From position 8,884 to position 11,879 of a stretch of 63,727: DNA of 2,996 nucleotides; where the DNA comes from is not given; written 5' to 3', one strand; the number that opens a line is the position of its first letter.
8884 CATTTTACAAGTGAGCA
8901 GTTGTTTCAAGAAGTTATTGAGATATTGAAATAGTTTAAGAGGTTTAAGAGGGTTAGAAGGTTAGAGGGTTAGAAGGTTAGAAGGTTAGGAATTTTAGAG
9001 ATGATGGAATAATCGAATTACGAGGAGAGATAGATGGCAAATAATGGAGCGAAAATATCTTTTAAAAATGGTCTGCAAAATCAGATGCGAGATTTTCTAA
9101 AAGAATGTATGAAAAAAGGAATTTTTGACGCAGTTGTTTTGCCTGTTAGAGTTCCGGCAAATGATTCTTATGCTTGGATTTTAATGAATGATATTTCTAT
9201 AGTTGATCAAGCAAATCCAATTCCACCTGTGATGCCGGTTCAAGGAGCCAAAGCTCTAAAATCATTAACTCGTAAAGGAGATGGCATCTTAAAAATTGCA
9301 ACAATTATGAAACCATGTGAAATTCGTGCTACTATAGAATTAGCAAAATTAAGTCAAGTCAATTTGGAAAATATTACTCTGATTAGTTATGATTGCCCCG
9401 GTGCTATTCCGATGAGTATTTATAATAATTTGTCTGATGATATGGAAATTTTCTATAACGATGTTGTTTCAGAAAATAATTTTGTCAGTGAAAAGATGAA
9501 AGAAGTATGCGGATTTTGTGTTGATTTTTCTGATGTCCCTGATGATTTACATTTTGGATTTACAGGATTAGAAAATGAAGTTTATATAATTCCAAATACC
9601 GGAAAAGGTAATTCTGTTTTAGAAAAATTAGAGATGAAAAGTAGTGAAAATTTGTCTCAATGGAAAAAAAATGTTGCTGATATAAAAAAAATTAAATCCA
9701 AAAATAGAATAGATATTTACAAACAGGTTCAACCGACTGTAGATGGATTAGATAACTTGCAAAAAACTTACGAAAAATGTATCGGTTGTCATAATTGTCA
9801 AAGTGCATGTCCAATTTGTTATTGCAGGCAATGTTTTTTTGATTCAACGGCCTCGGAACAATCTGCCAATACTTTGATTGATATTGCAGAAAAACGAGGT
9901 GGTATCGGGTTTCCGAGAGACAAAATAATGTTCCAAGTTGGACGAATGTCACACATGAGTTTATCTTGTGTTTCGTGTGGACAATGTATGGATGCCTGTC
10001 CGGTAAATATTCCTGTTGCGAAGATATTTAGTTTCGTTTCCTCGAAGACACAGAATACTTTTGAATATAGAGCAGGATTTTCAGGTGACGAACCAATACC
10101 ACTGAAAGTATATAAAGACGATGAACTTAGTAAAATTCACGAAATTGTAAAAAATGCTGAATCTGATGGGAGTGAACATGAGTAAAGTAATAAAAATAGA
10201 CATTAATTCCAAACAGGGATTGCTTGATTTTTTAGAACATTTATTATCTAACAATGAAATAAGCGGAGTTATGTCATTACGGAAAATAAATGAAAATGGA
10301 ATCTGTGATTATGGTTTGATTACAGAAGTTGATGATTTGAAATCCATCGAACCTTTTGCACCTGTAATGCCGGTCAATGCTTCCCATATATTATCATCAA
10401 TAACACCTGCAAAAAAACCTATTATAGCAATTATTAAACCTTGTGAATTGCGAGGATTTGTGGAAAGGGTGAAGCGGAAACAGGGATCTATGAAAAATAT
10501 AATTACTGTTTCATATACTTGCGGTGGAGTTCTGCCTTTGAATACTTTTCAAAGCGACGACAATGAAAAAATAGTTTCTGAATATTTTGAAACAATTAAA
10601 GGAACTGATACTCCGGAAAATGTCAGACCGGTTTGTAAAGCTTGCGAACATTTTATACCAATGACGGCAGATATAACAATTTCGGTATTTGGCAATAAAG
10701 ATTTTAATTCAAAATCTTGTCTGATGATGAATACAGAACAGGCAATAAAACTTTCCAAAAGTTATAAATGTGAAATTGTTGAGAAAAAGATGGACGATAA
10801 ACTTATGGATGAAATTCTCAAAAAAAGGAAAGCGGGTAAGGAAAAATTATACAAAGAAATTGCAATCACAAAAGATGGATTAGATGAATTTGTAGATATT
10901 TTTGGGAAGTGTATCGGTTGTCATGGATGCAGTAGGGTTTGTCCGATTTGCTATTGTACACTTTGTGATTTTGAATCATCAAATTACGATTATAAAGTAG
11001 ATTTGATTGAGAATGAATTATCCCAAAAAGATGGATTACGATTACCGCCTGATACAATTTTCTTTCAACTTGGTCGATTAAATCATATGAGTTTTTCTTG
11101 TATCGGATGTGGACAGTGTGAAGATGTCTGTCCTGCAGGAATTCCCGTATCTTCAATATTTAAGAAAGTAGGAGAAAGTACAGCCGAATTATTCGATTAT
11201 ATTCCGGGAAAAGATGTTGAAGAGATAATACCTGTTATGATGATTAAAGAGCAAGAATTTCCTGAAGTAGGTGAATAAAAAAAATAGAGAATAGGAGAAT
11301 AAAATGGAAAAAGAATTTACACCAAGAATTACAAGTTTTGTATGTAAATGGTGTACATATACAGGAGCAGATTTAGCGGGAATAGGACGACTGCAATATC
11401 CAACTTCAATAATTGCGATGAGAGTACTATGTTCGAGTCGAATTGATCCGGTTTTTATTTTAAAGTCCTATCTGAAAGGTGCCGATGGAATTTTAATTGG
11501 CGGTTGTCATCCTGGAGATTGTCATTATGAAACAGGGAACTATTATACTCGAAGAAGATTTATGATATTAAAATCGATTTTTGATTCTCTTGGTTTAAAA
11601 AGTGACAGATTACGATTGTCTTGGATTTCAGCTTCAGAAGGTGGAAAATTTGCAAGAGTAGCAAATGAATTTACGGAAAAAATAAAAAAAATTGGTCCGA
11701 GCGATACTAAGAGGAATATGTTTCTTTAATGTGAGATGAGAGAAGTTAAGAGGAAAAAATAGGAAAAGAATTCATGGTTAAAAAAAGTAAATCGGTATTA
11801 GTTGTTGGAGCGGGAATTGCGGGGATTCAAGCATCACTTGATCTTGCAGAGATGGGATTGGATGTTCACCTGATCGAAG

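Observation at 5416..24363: HdrB-less Hdr/MvhD/Flox-like supercluster: three double-HdrA units, three MvhD copies, two NAD(P)H entry modules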

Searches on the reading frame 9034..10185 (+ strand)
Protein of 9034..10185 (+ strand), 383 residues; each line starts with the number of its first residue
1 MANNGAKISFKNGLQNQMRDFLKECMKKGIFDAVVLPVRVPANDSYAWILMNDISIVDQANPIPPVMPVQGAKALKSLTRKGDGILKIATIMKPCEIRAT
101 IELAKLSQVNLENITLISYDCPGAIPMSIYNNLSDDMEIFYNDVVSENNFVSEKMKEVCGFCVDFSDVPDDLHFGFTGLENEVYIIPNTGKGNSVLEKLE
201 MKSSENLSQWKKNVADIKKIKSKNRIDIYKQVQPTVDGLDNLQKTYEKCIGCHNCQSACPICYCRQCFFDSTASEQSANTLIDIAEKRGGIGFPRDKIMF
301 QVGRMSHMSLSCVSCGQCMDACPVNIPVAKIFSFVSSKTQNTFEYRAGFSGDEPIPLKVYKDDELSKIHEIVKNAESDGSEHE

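Call 4: search_protein_families(library=pfam, proteins=[window:9034-10185:+])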
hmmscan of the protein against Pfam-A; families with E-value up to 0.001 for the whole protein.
window:9034-10185:+ (383 aa): 12 families
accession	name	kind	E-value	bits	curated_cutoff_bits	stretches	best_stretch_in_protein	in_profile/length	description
PF12838.12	Fer4_7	-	8.4e-10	39.4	27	2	248-326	1-52/52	4Fe-4S dicluster domain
PF00037.32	Fer4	-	2.5e-09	37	21.1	2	311-326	7-22/24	4Fe-4S binding domain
PF13237.11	Fer4_10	-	6.2e-09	36.1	25.5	1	309-328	6-22/53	4Fe-4S dicluster domain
PF13183.11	Fer4_8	-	1.4e-07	32.4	27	1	247-326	3-68/68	4Fe-4S dicluster domain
PF13484.11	Fer4_16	-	2.9e-07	31.6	30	0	312-330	2-20/66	4Fe-4S double cluster binding domain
PF13187.11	Fer4_9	-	5e-06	26.9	27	1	248-325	1-50/52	4Fe-4S dicluster domain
PF12797.12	Fer4_2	-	1.1e-05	25.5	24.5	1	247-260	8-21/22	4Fe-4S binding domain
PF14697.11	Fer4_21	-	0.00012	22.6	35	0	243-264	35-56/59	4Fe-4S dicluster domain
PF17179.9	Fer4_22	-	0.00021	22.5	27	0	306-326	75-95/95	4Fe-4S dicluster domain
PF12800.12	Fer4_4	-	0.00032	21.3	24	0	311-324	3-16/17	4Fe-4S binding domain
PF04432.18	FrhB_FdhB_C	-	0.0004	20.7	23.3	0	87-203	3-140/150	Coenzyme F420 hydrogenase/dehydrogenase, beta subunit C terminus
PF13534.11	Fer4_17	-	0.00041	21.3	22.2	0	264-326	8-60/61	4Fe-4S dicluster domain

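Call 7: search_protein_families(library=ncbifam, proteins=[window:9034-10185:+], max_evalue=0.00001)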
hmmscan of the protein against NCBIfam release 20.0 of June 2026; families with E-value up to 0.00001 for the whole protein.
window:9034-10185:+ (383 aa): 1 family
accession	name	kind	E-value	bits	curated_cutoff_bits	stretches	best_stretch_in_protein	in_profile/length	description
NF009226.0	PRK12576.1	equivalog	2.2e-06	27.2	344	1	245-333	152-231/317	succinate dehydrogenase/fumarate reductase iron-sulfur subunit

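Call 27: search_solved_structures(query=window:9034-10185:+, max_evalue=1, show_alignments=1)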
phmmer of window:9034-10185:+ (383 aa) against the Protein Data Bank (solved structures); distinct sequences matched with E-value up to 1: 78 (the best 60 are shown).
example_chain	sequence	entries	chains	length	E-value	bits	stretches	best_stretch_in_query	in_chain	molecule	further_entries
9t1s_M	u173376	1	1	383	1.4e-32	116.6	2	233-354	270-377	formate dehydrogenase (coenzyme F420)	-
8rvu_E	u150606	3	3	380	1.2e-25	93.8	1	86-354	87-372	Formate dehydrogenase, beta subunit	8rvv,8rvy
7bkb_E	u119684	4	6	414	1.8e-16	63.5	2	240-354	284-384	Formate dehydrogenase, beta subunit (F420)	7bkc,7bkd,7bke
6ijj_C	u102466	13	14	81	0.00028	23.4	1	242-278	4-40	PsaC | Photosystem I iron-sulfur center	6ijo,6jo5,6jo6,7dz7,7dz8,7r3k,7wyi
7bgi_C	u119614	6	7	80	0.00031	23.3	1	242-278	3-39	Photosystem I iron-sulfur center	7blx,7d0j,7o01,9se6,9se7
9mgw_C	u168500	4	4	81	0.00056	22.5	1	242-278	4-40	Photosystem I iron-sulfur center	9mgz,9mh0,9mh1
6qph_C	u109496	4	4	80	0.00067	22.2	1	243-279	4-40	Photosystem I iron-sulfur center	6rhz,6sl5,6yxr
9e0j_K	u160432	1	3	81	0.0012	21.4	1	242-272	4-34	Photosystem I iron-sulfur center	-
9l0a_C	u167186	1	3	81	0.0012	21.3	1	243-278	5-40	Photosystem I iron-sulfur center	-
9lut_C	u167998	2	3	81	0.0013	21.2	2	243-278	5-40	Photosystem I iron-sulfur center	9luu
9kqp_C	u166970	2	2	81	0.0014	21.2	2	242-278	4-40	Photosystem I iron-sulfur center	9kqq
5zgb_C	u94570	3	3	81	0.0015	21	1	243-278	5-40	PsaC | Photosystem I iron-sulfur center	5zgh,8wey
6zzx_C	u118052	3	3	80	0.0015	21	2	243-278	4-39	Photosystem I iron-sulfur center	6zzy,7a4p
8cmo_C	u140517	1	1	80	0.0015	21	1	242-276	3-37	Photosystem I subunit VII PsaC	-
6fos_C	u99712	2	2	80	0.0016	20.9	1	244-278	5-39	Photosystem I iron-sulfur center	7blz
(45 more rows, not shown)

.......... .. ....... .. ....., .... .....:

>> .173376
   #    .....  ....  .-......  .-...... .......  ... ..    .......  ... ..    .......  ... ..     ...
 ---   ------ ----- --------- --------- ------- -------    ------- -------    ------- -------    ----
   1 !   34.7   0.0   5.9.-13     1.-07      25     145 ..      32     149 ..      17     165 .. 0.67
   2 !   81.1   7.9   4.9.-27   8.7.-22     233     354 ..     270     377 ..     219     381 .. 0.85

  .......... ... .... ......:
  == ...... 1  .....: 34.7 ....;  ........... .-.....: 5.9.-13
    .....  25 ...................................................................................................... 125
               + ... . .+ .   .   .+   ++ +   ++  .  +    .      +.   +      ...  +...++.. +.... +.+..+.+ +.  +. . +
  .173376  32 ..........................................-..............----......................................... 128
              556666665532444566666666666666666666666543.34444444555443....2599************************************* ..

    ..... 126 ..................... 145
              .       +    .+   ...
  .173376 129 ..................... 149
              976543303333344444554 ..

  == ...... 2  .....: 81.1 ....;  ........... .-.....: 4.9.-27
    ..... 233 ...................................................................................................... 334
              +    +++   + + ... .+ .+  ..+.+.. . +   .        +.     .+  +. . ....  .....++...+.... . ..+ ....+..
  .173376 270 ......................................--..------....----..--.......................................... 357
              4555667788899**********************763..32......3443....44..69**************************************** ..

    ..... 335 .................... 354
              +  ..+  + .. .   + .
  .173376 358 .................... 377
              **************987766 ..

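Call 61: find_homologous_proteins(query=window:9034-10185:+, max_evalue=1e-10)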
Query window:9034-10185:+ (383 aa): 754 proteins with E <= 1e-10 among 2845 candidates; the best 120 are listed.
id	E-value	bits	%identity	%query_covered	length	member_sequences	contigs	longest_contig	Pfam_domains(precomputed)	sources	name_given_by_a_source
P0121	8.2e-258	873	99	100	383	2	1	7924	PF12797.13,PF00037.33,PF13484.12,PF12838.13,PF13534.12,PF13237.12,PF13183.12,PF13187.12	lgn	-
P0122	3.8e-189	647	72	100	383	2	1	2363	PF00037.33,PF13484.12,PF12838.13,PF13237.12,PF13183.12,PF13187.12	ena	-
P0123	8.9e-189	645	72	100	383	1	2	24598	PF13237.12,PF13183.12,PF13187.12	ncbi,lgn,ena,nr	ncbi:MAG: 4Fe-4S binding protein [Candidatus Marinimicrobia bacterium]|nr:4Fe-4S binding protein [Ca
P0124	1.7e-185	635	70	100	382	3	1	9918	PF12797.13,PF00037.33,PF13237.12,PF13183.12,PF13187.12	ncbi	-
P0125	2.4e-180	618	67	100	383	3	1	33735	PF00037.33,PF13484.12,PF12838.13,PF13237.12,PF13183.12,PF13187.12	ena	-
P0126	1.2e-138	481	55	99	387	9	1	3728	PF12797.13,PF04432.19,PF00037.33,PF13484.12,PF12838.13,PF13237.12,PF13183.12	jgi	jgi:formate dehydrogenase subunit beta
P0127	7.4e-138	478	55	98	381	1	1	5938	PF12797.13,PF04432.19,PF13237.12,PF13183.12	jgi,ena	-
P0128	1.1e-137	477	54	99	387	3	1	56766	PF04432.19,PF13237.12,PF13183.12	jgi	-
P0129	1.1e-136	474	55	98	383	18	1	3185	PF12797.13,PF04432.19,PF12838.13,PF13237.12,PF13183.12,PF13187.12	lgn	-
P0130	1.7e-136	473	54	99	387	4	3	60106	PF04432.19,PF00037.33,PF13237.12,PF13183.12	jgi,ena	-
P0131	2.6e-135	470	55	99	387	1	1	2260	PF00037.33,PF13484.12,PF13534.12,PF13237.12,PF13183.12,PF13187.12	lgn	-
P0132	1.2e-134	467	55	98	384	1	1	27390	PF04432.19,PF00037.33,PF13183.12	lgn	-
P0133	2.3e-134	466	53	100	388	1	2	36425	PF12797.13,PF00037.33,PF12838.13,PF13237.12,PF13183.12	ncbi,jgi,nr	ncbi:hypothetical protein HQ585_06085 [candidate division KSB1 bacterium]|nr:hypothetical protein [c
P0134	8.4e-134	465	51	99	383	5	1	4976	PF13484.12,PF12838.13,PF13237.12,PF13183.12,PF13187.12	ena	-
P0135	1.7e-131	457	52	98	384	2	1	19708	PF12797.13,PF04432.19,PF13237.12,PF13183.12,PF13187.12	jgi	-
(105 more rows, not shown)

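Call 69: predict_structure(alignment_id=A1)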
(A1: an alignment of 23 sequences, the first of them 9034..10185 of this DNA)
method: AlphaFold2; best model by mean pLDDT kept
length: 383 residues; sequences in the alignment: 23
mean_pLDDT: 72.3   pTM: 0.70
mean pLDDT of the five models: 72.3, 68.2, 65.9, 63.0, 61.9
residues with pLDDT >= 90: 114; 70-90: 112; 50-70: 83; < 50: 74
segments of 3 or more residues with pLDDT < 50: 250-276, 289-291, 300-324, 347-349, 355-359, 375-383
pLDDT, mean of each block of 10 residues (from residue 1): 85 89 96 94 86 94 82 72 78 84 77 93 82 89 88 70 79 89 91 95 92 91 83 72 60 40 34 47 57 54 44 42 54 69 52 48 64 46 31
secondary structure, 60 per line:
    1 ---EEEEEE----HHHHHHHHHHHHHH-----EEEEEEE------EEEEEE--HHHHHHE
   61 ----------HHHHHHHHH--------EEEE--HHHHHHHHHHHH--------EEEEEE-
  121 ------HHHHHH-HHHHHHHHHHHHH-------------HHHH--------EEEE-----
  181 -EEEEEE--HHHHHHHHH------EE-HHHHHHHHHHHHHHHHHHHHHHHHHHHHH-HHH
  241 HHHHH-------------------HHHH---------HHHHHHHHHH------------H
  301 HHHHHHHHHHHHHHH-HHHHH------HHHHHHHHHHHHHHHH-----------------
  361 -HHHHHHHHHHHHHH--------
elements in order: E4-9 H14-27 E33-39 E46-51 H54-59 H71-79 E88-91 H94-105 E114-119 H127-132 H134-146 H160-163 E172-175 E182-187 H190-198 H208-236 H238-245 H265-268 H278-287 H300-315 H317-321 H328-343 H362-375

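Call 71: fold_search(model_id=the predicted structure, library=pdb)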
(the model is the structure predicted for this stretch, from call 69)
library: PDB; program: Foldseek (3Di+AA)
matches with E <= 10: 230; with E <= 0.001: 22
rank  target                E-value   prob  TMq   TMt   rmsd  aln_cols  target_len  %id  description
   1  8rvu_E                5.8e-15  1.00  0.58  0.59   8.2       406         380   22  CryoEM structure of the Elp-Hdr complex of Methanothermobacter marburgensis state 2 (composite structure) (released 2025-05-14)
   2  7bkb_E                9.6e-15  1.00  0.58  0.54  11.0       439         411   17  Formate dehydrogenase - heterodisulfide reductase - formylmethanofuran dehydrogenase complex from Methanospirillum hun (released 2021-09-29)
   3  8rja_E                1.6e-07  1.00  0.44  0.47   5.3       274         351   18  Crystal structure of the F420-reducing formylmethanofuran dehydrogenase complex from the ethanotroph Candidatus Ethano (released 2024-10-02)
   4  9r51_B                1.8e-07  1.00  0.43  0.57   5.8       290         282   13  Dimeric state of the F420-reducing hydrogenase from Methanothermococcus thermolithotrophicus in crystalline form 1 (released 2025-10-22)
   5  4ci0_C                7.3e-07  1.00  0.41  0.54   7.0       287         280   15  Electron cryo-microscopy of F420-reducing NiFe hydrogenase Frh (released 2014-02-26)
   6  9r52_B                8.6e-07  1.00  0.41  0.55   6.4       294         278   16  Dimeric state of the F420-reducing hydrogenase from Methanothermococcus thermolithotrophicus in crystalline form 2 (released 2025-10-22)
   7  6qii_B                2.3e-06  1.00  0.42  0.53   6.3       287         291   12  Xenon derivatization of the F420-reducing [NiFe] hydrogenase complex from Methanosarcina barkeri (released 2019-10-23)
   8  8riu_B                2.8e-06  1.00  0.44  0.46   5.0       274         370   14  Crystal structure of the F420-reducing carbon monoxide dehydrogenase component from the ethanotroph Candidatus Ethanop (released 2024-10-02)
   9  5dqr_A                2.8e-06  1.00  0.38  0.36   5.8       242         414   15  The crystal structure of Arabidopsis 7-hydroxymethyl chlorophyll a reductase (HCAR) (released 2016-04-20)
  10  6qgr_B                3.0e-06  1.00  0.42  0.54   6.7       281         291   12  The F420-reducing [NiFe] hydrogenase complex from Methanosarcina barkeri at the Nia-S state (released 2019-10-23)
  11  5dqr_E                4.0e-06  1.00  0.38  0.36   5.4       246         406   15  The crystal structure of Arabidopsis 7-hydroxymethyl chlorophyll a reductase (HCAR) (released 2016-04-20)
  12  5dqr_F                4.4e-06  1.00  0.37  0.35   5.4       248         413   14  The crystal structure of Arabidopsis 7-hydroxymethyl chlorophyll a reductase (HCAR) (released 2016-04-20)
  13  7np8_A                6.6e-06  1.00  0.38  0.25   6.8       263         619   16  Crystal structure of the Coenzyme F420-dependent sulfite reductase from Methanocaldococcus jannaschii at 2.3-A resolut (released 2022-03-23)
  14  7npa_A                6.6e-06  1.00  0.38  0.25   6.7       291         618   15  Crystal structure of the Coenzyme F420-dependent sulfite reductase from Methanothermococcus thermolithotrophicus at 1. (released 2022-03-23)
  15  9nf0_B                7.4e-06  1.00  0.38  0.42   7.0       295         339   14  Structure of the NADPH-bound Pyrococcus furiosus SHI complex (released 2025-07-09)
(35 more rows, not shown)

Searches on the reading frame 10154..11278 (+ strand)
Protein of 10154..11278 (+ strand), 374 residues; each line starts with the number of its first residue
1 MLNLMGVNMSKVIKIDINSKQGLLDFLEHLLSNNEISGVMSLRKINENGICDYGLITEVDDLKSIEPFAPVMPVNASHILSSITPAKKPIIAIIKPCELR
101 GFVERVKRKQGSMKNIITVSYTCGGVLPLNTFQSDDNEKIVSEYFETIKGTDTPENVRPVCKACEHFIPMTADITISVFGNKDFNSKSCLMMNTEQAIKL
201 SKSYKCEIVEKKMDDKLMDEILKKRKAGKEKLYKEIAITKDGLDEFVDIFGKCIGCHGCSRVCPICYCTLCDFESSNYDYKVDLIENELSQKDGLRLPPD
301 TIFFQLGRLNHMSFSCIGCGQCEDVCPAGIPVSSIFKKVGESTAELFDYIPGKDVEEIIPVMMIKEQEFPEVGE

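Call 4: search_protein_families(library=pfam, proteins=[window:10154-11278:+])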
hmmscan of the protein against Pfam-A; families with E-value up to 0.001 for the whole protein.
window:10154-11278:+ (374 aa): 11 families
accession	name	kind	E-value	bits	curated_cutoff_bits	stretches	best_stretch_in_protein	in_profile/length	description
PF13183.11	Fer4_8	-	2e-09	38.3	27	1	252-330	4-68/68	4Fe-4S dicluster domain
PF13187.11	Fer4_9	-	9.1e-07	29.2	27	1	252-329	1-50/52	4Fe-4S dicluster domain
PF00037.32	Fer4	-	1.3e-06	28.4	21.1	1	316-330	8-22/24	4Fe-4S binding domain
PF12797.12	Fer4_2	-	9.2e-06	25.7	24.5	0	315-328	9-22/22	4Fe-4S binding domain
PF04432.18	FrhB_FdhB_C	-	9.7e-06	26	23.3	1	92-203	6-135/150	Coenzyme F420 hydrogenase/dehydrogenase, beta subunit C terminus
PF13534.11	Fer4_17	-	1.2e-05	26.2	22.2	1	252-330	1-60/61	4Fe-4S dicluster domain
PF13237.11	Fer4_10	-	5.2e-05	23.5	25.5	1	251-327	7-53/53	4Fe-4S dicluster domain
PF12838.12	Fer4_7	-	0.00011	23.1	27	1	252-330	1-52/52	4Fe-4S dicluster domain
PF13484.11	Fer4_16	-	0.00035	21.7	30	0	316-329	2-15/66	4Fe-4S double cluster binding domain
PF12800.12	Fer4_4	-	0.00082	20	24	1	315-329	3-17/17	4Fe-4S binding domain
PF12837.12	Fer4_6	-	0.00083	19.6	25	1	315-330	8-23/24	4Fe-4S binding domain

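Call 7: search_protein_families(library=ncbifam, proteins=[window:10154-11278:+], max_evalue=0.00001)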
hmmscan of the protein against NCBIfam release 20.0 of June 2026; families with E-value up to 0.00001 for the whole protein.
window:10154-11278:+ (374 aa): 0 families

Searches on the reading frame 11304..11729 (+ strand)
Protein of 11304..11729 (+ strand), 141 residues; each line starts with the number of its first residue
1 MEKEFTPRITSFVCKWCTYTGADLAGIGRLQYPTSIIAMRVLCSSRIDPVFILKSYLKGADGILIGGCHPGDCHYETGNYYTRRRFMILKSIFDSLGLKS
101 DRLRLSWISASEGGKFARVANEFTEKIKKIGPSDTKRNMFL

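Call 4: search_protein_families(library=pfam, proteins=[window:11304-11729:+])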
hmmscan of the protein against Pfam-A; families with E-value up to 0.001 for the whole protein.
window:11304-11729:+ (141 aa): 1 family
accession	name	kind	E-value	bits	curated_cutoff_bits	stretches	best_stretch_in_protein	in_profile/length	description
PF02662.21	FlpD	-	2e-47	160.7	22.3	1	9-131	1-123/123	Methyl-viologen-reducing hydrogenase, delta subunit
